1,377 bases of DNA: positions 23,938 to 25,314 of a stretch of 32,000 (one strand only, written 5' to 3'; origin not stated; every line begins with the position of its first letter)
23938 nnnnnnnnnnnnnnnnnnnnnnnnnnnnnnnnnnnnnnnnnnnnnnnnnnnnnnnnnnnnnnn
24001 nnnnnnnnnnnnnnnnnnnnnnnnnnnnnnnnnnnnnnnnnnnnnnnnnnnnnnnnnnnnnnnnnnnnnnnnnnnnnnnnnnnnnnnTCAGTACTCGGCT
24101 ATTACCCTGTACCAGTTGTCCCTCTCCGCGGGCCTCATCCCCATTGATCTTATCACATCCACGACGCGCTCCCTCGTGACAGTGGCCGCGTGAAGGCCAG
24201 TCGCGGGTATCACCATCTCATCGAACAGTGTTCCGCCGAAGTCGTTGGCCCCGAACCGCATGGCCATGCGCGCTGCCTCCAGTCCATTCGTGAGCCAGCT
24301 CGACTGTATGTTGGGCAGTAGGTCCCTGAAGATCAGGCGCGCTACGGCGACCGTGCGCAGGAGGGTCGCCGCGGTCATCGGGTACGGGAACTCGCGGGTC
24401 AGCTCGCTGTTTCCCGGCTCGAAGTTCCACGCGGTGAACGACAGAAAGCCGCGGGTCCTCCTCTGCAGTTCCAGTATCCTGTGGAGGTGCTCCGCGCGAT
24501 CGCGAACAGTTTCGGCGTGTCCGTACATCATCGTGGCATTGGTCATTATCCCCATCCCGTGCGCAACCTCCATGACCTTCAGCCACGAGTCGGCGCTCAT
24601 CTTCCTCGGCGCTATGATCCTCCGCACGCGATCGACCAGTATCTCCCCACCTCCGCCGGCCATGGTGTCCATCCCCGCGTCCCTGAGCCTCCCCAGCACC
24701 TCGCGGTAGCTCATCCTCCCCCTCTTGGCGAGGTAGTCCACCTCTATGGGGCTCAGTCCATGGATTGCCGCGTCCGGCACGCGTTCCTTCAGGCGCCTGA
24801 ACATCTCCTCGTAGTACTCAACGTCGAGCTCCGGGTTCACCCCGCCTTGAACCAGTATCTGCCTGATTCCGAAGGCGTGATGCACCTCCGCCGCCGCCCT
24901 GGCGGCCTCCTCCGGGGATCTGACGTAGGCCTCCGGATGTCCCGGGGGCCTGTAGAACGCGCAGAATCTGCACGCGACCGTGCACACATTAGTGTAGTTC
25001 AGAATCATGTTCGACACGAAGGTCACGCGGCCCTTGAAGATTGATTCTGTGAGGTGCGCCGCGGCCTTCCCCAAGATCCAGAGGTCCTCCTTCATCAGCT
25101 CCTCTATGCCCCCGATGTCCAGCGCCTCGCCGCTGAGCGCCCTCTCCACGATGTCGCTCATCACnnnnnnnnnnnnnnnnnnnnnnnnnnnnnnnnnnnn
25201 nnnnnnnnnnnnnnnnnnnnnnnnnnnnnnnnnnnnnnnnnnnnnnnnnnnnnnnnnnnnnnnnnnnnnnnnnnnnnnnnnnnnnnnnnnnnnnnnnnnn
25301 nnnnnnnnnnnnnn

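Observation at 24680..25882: Nested perfect inverted repeats (62 nt and 40 nt) embedded in the two divergent Mqn radical SAM paralogs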

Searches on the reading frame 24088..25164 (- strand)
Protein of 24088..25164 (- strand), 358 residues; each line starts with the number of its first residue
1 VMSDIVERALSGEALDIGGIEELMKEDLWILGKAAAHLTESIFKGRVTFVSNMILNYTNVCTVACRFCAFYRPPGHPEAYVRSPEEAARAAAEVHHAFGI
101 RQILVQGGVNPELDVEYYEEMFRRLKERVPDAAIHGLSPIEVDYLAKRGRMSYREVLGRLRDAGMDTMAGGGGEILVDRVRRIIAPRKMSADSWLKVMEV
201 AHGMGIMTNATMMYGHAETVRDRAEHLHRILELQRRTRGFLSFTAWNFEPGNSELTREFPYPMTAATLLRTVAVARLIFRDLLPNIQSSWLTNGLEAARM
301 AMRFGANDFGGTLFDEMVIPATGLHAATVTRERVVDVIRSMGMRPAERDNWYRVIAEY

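Call 5: search_protein_families(library=ncbifam, proteins=[window:24088-25164:-])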
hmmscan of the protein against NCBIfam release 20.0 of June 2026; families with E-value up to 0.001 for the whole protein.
window:24088-25164:- (358 aa): 18 families
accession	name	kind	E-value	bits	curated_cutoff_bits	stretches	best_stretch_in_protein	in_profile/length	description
TIGR03699.1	menaquin_MqnC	equivalog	4.3e-130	433.5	428.1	1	17-355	5-342/342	cyclic dehypoxanthinyl futalosine synthase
TIGR00423.1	TIGR00423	subfamily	4.6e-102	341.4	260.25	1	47-355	1-310/310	CofH family radical SAM protein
NF006277.0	PRK08445.1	equivalog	4e-93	312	576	1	21-358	11-348/348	dehypoxanthine futalosine cyclase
TIGR03700.1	mena_SCO4494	equivalog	7.9e-90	301.3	434.55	1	11-354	7-350/351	aminofutalosine synthase MqnE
TIGR03551.1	F420_cofH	equivalog_domain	1.5e-89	300.2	374.1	1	26-354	14-344/345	5-amino-6-(D-ribitylamino)uracil--L-tyrosine 4-hydroxyphenyl transferase CofH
NF005609.0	PRK07360.1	equivalog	5.1e-86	288.8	426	1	6-356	12-369/374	7,8-didemethyl-8-hydroxy-5-deazariboflavin synthase subunit CofH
NF006687.0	PRK09234.1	equivalog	8e-75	252.5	1018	1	27-355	507-837/849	bifunctional FO biosynthesis protein CofGH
NF006276.0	PRK08444.1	equivalog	2.7e-70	237.2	560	1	4-358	2-353/353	aminofutalosine synthase MqnE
NF004580.0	PRK05926.1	equivalog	8.4e-59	199.6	583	1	26-320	43-336/370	hypothetical protein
NF004884.0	PRK06245.1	equivalog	1.3e-14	53.8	209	1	45-312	9-273/340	7,8-didemethyl-8-hydroxy-5-deazariboflavin synthase subunit CofG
TIGR03550.1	F420_cofG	equivalog_domain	7.9e-14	51.5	213.35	1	48-311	1-265/322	7,8-didemethyl-8-hydroxy-5-deazariboflavin synthase CofG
TIGR03957.1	rSAM_HmdB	equivalog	1.4e-09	37.6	320.9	1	41-345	30-315/317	5,10-methenyltetrahydromethanopterin hydrogenase cofactor biosynthesis protein HmdB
TIGR03956.1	rSAM_HydE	equivalog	3.2e-09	36.5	254.6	1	20-243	20-229/340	[FeFe] hydrogenase H-cluster radical SAM maturase HydE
TIGR03910.1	pyrrolys_PylB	equivalog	3.4e-07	29.5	348.2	1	3-354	6-346/347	methylornithine synthase PylB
TIGR02351.2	thiH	equivalog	0.00041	19.5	380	1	7-134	27-155/364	2-iminoacetate synthase ThiH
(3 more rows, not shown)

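Call 6: search_protein_families(library=pfam, proteins=[window:24088-25164:-])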
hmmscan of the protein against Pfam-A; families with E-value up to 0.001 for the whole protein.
window:24088-25164:- (358 aa): 2 families
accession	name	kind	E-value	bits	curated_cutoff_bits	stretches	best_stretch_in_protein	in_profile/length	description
PF04055.27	Radical_SAM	-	9.8e-23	81.6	29.5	1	56-229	2-165/166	Radical SAM superfamily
PF19288.4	CofH_C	-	2.3e-19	69.9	27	1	238-354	2-118/125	CofH/MqnC C-terminal region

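Call 7: find_related_loci(query=window:24088-25164:-, collection=genome_contigs, flank=4000)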
Query window:24088-25164:- (358 aa) in genome_contigs; peptide patterns used: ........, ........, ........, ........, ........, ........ (x = any residue, [..] = any of these).
511 stretches matched a pattern; 407 encode a relative of the query (tblastn E <= 1e-3); the best 80 are kept; 80 distinct loci.
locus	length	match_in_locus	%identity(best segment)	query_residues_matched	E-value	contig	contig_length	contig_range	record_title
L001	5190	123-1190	81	3-358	0e+0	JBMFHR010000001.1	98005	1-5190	MAG: Conexivisphaera sp. isolate KM4324-02 NODE_34_length_98005_cov_175.959285, whole genome shotgun sequence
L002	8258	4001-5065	79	4-358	0e+0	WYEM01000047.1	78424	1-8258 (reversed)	MAG: Thaumarchaeota archaeon isolate EvPrim.Bin14 NODE_22_length_78424_cov_27.025, whole genome shotgun sequence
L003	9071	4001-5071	69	2-358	1e-171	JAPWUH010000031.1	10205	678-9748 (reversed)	MAG: Caldivirga sp. isolate RSNS23 scaffold_1392_c1, whole genome shotgun sequence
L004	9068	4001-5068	68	3-358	5e-170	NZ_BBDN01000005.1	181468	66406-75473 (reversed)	Vulcanisaeta sp. JCM 16159, whole genome shotgun sequence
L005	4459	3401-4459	68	2-354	5e-174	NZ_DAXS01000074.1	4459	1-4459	MAG: Caldivirga sp. UBA161 UBA161_contig_8735, whole genome shotgun sequence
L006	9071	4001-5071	68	2-358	3e-170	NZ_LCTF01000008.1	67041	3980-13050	Caldivirga sp. MU80 contig_15, whole genome shotgun sequence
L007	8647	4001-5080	69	3-358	6e-168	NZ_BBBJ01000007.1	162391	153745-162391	Vulcanisaeta distributa JCM 11217, whole genome shotgun sequence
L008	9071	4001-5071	69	2-358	1e-167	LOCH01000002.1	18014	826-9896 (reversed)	MAG: Vulcanisaeta sp. MG_3 scf1118686645664, whole genome shotgun sequence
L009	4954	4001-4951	66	1-316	3e-143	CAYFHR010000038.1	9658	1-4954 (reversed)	MAG TPA_asm: uncultured Thermoproteaceae archaeon isolate DRP004690_co1_14 genome assembly, contig: NODE_527_length_9658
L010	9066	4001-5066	71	3-358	6e-142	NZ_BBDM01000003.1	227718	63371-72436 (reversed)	Vulcanisaeta sp. JCM 14467, whole genome shotgun sequence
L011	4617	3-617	90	154-358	4e-123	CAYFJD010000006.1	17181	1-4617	MAG TPA_asm: uncultured Nitrososphaerales archaeon isolate DRP004690_co1_2 genome assembly, contig: NODE_210_length_1718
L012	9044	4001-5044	49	6-353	1e-110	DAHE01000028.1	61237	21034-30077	MAG TPA_asm: Thermocladium sp. UBA166 UBA166_contig_6396, whole genome shotgun sequence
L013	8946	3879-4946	47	2-357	3e-110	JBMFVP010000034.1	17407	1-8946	MAG: Thermocladium sp. isolate KM4348-32 NODE_34_length_17407_cov_4.235084, whole genome shotgun sequence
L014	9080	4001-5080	46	2-358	1e-109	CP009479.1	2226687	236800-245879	Uncultured archaeon clone ASS_A1, complete genome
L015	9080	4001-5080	45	2-358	8e-109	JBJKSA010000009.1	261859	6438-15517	MAG: Thermoplasmataceae archaeon isolate Bin_71 S1Ck127_3586477_flag_0_multi_23.9982_len_261859, whole genome shotgun se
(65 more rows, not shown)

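Call 14: find_homologous_proteins(query=window:24088-25164:-, max_evalue=1e-60)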
Query window:24088-25164:- (358 aa): 7741 proteins with E <= 1e-60 among 8000 candidates; the best 120 are listed.
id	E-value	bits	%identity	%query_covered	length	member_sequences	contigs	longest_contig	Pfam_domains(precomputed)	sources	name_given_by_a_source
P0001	9.6e-238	806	100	100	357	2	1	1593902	PF04055.28,PF19288.5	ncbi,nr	ncbi:cyclic dehypoxanthinyl futalosine synthase [Conexivisphaera calida]|nr:cyclic dehypoxanthinyl f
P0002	7.4e-228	773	96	100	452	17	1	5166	PF04055.28,PF19288.5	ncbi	ncbi:MAG: cyclic dehypoxanthinyl futalosine synthase, partial [Conexivisphaera sp.]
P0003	1.3e-208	710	86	100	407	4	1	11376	PF04055.28,PF19288.5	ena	-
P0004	4.7e-197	672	81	100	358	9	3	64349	PF04055.28,PF19288.5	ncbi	ncbi:MAG: cyclic dehypoxanthinyl futalosine synthase [Conexivisphaera sp.]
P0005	1.9e-191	654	79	99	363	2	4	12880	PF04055.28,PF19288.5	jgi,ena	jgi:dehypoxanthine futalosine cyclase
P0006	2.6e-189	646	83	94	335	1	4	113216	PF04055.28,PF19288.5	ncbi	ncbi:MAG: CofH family radical SAM protein [Conexivisphaera sp.]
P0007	9.1e-188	641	78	99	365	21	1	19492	PF04055.28,PF19288.5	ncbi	ncbi:MAG: cyclic dehypoxanthinyl futalosine synthase [Nitrososphaeria archaeon]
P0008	9.7e-168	576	69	99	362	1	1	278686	PF04055.28,PF19288.5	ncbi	ncbi:cyclic dehypoxanthinyl futalosine synthase [Vulcanisaeta sp. JCM 14467]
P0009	8.8e-167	572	69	99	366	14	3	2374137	PF04055.28,PF19288.5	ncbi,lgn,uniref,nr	ncbi:cyclic dehypoxanthinyl futalosine synthase [Vulcanisaeta distributa]|uniref:Cyclic dehypoxanthi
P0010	9.0e-167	572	69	100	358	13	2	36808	PF04055.28,PF19288.5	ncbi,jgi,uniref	ncbi:MAG: cyclic dehypoxanthinyl futalosine synthase [Caldivirga sp.]|jgi:dehypoxanthine futalosine 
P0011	2.5e-166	571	69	99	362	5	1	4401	PF04055.28,PF19288.5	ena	-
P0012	7.9e-164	563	66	99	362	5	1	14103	PF04055.28,PF19288.5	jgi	jgi:dehypoxanthine futalosine cyclase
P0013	1.7e-163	562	68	100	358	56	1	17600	PF04055.28,PF19288.5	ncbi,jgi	jgi:dehypoxanthine futalosine cyclase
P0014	2.9e-163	561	70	99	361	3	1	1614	PF04055.28,PF19288.5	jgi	-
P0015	5.1e-163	560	68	100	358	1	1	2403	PF04055.28,PF19288.5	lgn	-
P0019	9.9e-146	503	61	99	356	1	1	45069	PF04055.28,PF19288.5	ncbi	-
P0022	2.0e-141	489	63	99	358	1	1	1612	PF04055.28,PF19288.5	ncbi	ncbi:MAG: radical SAM protein [Conexivisphaera sp.]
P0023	6.5e-141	487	61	95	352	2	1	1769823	PF04055.28,PF19288.5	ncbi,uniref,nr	ncbi:cyclic dehypoxanthinyl futalosine synthase [Pyrobaculum neutrophilum]|uniref:cyclic dehypoxanth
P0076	3.2e-115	403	51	99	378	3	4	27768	PF04055.28,PF19288.5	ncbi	ncbi:MAG: cyclic dehypoxanthinyl futalosine synthase [Candidatus Nitrosocaldus sp.]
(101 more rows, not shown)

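Call 18: find_encoding_contigs(protein=P0022, flank=5000)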
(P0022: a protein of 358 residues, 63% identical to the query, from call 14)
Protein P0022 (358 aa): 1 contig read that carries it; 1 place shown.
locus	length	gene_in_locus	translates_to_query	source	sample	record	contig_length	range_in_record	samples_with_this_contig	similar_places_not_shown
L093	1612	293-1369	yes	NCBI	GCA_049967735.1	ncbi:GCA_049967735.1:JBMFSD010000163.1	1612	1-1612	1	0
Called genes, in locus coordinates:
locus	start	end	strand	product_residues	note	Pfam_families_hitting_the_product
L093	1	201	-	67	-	?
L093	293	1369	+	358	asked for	PF04055:Radical_SAM, PF19288:CofH_C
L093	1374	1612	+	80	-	PF02621:VitK2_biosynth (weak)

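Call 19: find_encoding_contigs(protein=P0002, flank=5000)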
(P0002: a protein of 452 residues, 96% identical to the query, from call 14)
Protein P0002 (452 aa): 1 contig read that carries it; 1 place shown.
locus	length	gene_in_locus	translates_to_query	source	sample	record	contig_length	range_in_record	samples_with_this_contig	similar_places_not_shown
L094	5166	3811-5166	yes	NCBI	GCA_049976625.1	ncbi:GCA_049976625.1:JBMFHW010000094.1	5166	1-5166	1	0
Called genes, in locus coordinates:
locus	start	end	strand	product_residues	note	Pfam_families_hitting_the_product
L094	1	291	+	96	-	?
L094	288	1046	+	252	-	PF01061:ABC2_membrane (weak)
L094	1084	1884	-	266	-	PF02621:VitK2_biosynth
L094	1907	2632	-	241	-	PF02621:VitK2_biosynth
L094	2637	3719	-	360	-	PF04055:Radical_SAM, PF19288:CofH_C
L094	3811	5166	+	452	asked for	PF04055:Radical_SAM, PF19288:CofH_C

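Call 25: list_cluster_members(proteins=[P0002, P0022, P0121, P0001])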
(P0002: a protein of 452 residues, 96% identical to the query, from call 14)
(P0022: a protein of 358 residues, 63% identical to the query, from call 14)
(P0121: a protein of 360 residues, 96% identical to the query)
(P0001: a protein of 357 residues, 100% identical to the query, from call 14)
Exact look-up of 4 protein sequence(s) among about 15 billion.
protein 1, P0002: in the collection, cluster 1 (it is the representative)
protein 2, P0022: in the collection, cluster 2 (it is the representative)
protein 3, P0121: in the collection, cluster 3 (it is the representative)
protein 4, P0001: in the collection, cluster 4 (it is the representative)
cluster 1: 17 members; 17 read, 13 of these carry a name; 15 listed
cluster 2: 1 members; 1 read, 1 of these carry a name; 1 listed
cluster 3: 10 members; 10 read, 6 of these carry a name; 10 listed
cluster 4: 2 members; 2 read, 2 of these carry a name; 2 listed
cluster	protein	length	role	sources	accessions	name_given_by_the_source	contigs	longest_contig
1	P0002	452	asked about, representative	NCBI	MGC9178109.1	MAG: cyclic dehypoxanthinyl futalosine synthase, partial [Conexivisphaera sp.]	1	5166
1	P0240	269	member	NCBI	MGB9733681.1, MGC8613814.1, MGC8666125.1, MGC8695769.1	MAG: S-methyl-5'-thioadenosine phosphorylase [Conexivisphaera sp.]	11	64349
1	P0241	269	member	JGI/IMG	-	5'-methylthioadenosine phosphorylase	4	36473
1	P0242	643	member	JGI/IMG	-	dehypoxanthine futalosine cyclase/5'-deoxy-5'-methylthioadenosine phosphorylase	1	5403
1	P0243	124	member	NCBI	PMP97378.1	MAG: 5'-methylthioadenosine phosphorylase, partial [Nitrososphaera sp.]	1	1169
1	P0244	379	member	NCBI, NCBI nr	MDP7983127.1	MAG: CofH family radical SAM protein, partial [Conexivisphaerales archaeon] | CofH family radical SAM protein [Conexivisphaerales archaeon]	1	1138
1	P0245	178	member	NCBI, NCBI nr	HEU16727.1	MAG TPA: S-methyl-5'-thioadenosine phosphorylase, partial [Nitrososphaeria archaeon] | S-methyl-5'-thioadenosine phosphorylase [Nitrososphaeria archaeon]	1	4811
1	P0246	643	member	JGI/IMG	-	dehypoxanthine futalosine cyclase/5'-deoxy-5'-methylthioadenosine phosphorylase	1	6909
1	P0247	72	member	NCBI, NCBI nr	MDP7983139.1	MAG: hypothetical protein RAK18_08175, partial [Conexivisphaerales archaeon] | hypothetical protein [Conexivisphaerales archaeon]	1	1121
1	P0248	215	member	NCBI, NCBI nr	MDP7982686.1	MAG: S-methyl-5'-thioadenosine phosphorylase, partial [Conexivisphaerales archaeon] | S-methyl-5'-thioadenosine phosphorylase [Conexivisphaerales archaeon]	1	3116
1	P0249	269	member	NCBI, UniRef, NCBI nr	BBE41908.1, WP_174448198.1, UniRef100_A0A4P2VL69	S-methyl-5'-thioadenosine phosphorylase [Conexivisphaera calida] | S-methyl-5'-thioadenosine phosphorylase n=1 Tax=Conexivisphaera calida TaxID=1874277 ...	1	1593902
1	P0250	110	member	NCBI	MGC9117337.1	MAG: S-methyl-5'-thioadenosine phosphorylase, partial [Conexivisphaera sp.]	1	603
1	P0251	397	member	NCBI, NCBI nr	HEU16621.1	MAG TPA: dehypoxanthine futalosine cyclase, partial [Nitrososphaeria archaeon] | dehypoxanthine futalosine cyclase [Nitrososphaeria archaeon]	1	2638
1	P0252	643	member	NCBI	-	-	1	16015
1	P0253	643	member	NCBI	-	-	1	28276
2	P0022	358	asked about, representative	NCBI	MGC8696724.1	MAG: radical SAM protein [Conexivisphaera sp.]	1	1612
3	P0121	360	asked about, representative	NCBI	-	-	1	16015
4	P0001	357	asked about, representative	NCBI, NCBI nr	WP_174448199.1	cyclic dehypoxanthinyl futalosine synthase [Conexivisphaera calida]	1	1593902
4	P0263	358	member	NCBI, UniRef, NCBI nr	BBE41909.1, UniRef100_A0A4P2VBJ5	Menaquinone via futalosine step 3 [Conexivisphaera calida] | Menaquinone via futalosine step 3 n=2 Tax=Conexivisphaera calida TaxID=1874277 ...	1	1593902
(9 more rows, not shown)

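Call 27: find_encoding_contigs(protein=P0240, flank=4000, max_places=10)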
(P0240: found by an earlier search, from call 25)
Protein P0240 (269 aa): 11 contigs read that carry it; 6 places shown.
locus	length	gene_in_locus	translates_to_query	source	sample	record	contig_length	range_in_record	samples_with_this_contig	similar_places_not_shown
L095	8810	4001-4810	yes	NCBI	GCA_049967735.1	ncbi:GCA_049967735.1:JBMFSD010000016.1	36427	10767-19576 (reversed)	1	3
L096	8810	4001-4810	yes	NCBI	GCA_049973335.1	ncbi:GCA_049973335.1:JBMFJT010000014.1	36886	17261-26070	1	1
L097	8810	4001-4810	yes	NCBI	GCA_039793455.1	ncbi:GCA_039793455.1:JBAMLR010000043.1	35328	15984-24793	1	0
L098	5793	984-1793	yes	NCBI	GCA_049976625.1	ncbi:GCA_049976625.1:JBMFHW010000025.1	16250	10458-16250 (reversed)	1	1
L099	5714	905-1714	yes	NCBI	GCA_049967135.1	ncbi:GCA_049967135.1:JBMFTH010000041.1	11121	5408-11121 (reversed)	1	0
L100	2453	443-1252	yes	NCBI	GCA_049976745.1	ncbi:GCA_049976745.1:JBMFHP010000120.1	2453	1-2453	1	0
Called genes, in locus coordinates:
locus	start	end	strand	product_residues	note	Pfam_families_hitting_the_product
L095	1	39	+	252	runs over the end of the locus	PF01061:ABC2_membrane (weak)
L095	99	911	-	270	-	PF02621:VitK2_biosynth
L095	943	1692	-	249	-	PF02621:VitK2_biosynth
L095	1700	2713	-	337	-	PF04055:Radical_SAM, PF19288:CofH_C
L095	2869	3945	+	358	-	PF04055:Radical_SAM, PF19288:CofH_C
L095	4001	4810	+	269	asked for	PF01048:PNP_UDP_1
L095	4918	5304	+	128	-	PF10015:ThermoDBP-RP_arch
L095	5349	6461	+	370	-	PF04055:Radical_SAM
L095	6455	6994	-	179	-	PF13489:Methyltransf_23 (weak), PF13847:Methyltransf_31, PF08241:Methyltransf_11, PF08242:Methyltransf_12 (weak), PF13649:Methyltransf_25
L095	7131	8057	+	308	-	PF00056:Ldh_1_N, PF02866:Ldh_1_C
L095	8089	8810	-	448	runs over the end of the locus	PF00083:Sugar_tr, PF07690:MFS_1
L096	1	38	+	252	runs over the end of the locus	PF01061:ABC2_membrane (weak)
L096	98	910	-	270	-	PF02621:VitK2_biosynth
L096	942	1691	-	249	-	PF02621:VitK2_biosynth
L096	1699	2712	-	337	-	PF04055:Radical_SAM, PF19288:CofH_C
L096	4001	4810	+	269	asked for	PF01048:PNP_UDP_1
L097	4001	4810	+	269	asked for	PF01048:PNP_UDP_1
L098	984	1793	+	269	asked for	PF01048:PNP_UDP_1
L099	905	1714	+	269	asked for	PF01048:PNP_UDP_1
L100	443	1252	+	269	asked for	PF01048:PNP_UDP_1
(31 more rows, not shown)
